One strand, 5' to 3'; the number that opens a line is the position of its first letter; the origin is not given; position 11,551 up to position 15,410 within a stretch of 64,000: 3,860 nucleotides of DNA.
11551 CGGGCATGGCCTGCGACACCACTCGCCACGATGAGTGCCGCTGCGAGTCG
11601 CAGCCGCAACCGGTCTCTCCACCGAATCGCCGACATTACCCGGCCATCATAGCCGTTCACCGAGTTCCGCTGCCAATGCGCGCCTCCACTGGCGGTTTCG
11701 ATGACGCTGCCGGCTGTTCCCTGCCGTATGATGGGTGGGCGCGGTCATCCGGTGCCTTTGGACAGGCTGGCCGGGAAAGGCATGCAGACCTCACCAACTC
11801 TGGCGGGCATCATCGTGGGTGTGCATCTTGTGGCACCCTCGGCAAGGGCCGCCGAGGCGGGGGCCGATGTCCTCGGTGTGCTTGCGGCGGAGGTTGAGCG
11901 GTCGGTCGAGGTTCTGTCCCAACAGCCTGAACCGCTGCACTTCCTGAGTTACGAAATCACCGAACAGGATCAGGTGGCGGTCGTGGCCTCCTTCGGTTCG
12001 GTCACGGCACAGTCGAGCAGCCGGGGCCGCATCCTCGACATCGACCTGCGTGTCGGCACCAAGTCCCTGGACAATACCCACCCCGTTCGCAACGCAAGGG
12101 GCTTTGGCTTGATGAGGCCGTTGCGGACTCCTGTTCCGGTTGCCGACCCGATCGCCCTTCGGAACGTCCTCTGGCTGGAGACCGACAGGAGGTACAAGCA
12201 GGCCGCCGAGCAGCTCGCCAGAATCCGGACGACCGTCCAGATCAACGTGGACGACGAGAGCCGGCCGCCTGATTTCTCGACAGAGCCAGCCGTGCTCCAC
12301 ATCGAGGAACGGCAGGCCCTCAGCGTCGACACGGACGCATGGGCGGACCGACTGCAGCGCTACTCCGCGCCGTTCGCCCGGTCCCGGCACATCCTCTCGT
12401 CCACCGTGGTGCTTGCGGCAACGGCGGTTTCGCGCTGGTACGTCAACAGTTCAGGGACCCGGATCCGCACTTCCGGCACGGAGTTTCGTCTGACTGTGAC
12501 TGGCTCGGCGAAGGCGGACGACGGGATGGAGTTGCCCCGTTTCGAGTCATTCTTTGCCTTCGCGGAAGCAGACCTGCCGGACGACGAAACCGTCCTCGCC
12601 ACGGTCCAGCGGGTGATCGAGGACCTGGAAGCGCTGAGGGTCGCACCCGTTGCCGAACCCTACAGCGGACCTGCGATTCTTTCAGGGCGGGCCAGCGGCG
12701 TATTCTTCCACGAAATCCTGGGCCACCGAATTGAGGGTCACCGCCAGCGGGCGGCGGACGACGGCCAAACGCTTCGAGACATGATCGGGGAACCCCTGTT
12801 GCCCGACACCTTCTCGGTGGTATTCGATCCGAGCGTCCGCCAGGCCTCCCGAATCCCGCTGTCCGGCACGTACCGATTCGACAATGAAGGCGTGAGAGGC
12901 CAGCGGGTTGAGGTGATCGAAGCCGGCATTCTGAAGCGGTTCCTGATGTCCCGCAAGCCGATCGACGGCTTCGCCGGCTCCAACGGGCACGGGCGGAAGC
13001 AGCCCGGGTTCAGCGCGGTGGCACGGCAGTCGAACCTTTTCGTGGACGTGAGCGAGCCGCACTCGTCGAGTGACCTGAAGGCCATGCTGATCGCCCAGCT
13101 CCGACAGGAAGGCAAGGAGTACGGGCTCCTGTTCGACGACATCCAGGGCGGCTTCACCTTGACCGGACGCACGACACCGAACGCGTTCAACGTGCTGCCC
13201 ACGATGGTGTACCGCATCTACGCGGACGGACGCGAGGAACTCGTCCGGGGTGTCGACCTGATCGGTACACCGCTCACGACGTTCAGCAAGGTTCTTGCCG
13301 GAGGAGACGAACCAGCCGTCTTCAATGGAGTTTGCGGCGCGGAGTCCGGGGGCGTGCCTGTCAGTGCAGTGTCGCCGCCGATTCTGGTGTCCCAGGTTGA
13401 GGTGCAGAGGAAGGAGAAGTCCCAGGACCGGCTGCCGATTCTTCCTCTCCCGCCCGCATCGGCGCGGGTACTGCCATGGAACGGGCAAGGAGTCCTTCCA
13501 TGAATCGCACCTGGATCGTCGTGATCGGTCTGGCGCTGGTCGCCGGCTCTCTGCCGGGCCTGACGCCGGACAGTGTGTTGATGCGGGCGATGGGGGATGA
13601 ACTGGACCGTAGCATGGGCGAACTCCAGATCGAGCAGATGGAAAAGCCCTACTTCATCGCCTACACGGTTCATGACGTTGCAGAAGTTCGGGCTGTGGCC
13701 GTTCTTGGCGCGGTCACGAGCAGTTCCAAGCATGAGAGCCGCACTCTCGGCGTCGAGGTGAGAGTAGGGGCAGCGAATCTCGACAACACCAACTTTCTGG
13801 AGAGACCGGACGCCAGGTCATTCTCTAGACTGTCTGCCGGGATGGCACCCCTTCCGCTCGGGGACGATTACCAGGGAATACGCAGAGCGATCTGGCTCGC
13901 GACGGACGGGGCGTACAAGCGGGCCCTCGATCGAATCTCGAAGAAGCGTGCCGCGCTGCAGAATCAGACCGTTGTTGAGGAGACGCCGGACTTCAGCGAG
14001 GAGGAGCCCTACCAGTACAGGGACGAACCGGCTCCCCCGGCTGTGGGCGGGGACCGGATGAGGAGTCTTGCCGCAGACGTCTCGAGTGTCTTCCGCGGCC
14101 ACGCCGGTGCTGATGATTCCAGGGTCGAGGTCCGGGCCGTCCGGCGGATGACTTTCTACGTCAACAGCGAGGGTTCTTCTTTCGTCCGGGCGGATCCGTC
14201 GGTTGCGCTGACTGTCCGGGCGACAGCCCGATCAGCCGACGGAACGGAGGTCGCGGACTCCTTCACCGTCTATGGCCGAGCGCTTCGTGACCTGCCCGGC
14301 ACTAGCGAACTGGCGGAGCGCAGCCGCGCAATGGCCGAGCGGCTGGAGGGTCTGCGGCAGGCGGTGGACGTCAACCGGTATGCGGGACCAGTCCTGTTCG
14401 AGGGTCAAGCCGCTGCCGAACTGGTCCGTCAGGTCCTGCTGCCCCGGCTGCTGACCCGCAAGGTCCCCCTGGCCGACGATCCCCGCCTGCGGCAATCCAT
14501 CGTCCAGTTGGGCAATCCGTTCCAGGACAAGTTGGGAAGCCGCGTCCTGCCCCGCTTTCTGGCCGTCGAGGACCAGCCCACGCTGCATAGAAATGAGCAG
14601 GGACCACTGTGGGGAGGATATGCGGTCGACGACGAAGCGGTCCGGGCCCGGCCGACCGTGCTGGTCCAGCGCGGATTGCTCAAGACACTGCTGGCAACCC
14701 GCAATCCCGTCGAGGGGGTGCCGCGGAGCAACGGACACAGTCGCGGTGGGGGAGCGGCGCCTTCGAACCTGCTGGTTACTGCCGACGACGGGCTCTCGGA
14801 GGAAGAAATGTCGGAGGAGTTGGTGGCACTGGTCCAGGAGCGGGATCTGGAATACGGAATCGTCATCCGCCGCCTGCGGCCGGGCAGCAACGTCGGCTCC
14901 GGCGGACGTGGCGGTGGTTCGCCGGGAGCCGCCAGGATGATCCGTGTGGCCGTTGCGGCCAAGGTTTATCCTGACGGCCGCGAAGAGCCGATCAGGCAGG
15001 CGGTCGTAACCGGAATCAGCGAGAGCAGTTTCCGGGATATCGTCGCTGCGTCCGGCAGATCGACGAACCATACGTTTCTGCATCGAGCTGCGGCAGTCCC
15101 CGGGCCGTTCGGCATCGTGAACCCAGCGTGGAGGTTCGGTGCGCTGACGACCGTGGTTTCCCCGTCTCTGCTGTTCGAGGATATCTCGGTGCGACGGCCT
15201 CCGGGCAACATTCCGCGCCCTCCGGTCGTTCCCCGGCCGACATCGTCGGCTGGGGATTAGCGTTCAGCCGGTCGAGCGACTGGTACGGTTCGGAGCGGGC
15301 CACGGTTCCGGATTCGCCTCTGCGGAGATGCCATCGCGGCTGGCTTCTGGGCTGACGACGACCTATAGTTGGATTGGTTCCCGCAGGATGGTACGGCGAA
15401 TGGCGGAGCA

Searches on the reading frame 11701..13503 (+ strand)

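Call 32: search_protein_families(library=pfam, proteins=[window:11701-13503:+], max_evalue=0.001)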
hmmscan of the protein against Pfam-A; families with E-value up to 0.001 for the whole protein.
window:11701-13503:+ (600 aa): 2 families
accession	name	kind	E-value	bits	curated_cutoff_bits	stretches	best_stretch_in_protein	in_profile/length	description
PF19289.4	PmbA_TldD_3rd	-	4.1e-22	78.9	22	1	324-569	5-219/220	PmbA/TldA metallopeptidase C-terminal domain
PF19290.4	PmbA_TldD_2nd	-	0.00077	20.3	20.9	0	219-287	16-86/109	PmbA/TldA metallopeptidase central domain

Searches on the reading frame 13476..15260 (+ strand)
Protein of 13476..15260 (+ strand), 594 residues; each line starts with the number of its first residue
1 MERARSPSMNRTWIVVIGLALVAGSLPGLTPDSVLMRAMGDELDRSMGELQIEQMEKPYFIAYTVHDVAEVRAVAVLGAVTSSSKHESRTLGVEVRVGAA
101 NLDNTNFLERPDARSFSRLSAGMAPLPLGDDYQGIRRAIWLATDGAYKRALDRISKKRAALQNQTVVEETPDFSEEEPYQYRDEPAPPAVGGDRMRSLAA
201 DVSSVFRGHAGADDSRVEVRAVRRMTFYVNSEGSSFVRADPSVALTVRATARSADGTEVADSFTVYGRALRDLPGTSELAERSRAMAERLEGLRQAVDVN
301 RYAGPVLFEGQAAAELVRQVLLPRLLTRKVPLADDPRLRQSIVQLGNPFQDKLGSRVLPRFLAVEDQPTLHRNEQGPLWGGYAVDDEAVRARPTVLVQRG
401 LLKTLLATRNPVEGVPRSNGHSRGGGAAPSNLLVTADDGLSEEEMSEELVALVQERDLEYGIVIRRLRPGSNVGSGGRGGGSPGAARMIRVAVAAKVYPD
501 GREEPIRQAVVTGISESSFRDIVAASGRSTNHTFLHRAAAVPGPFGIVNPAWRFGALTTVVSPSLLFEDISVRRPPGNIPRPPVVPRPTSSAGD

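Call 32: search_protein_families(library=pfam, proteins=[window:13476-15260:+], max_evalue=0.001)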
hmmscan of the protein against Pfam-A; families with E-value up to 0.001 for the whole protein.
window:13476-15260:+ (594 aa): 1 family
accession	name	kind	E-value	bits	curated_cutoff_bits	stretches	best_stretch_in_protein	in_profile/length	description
PF19289.4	PmbA_TldD_3rd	-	1.5e-12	47.6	22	1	305-572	5-218/220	PmbA/TldA metallopeptidase C-terminal domain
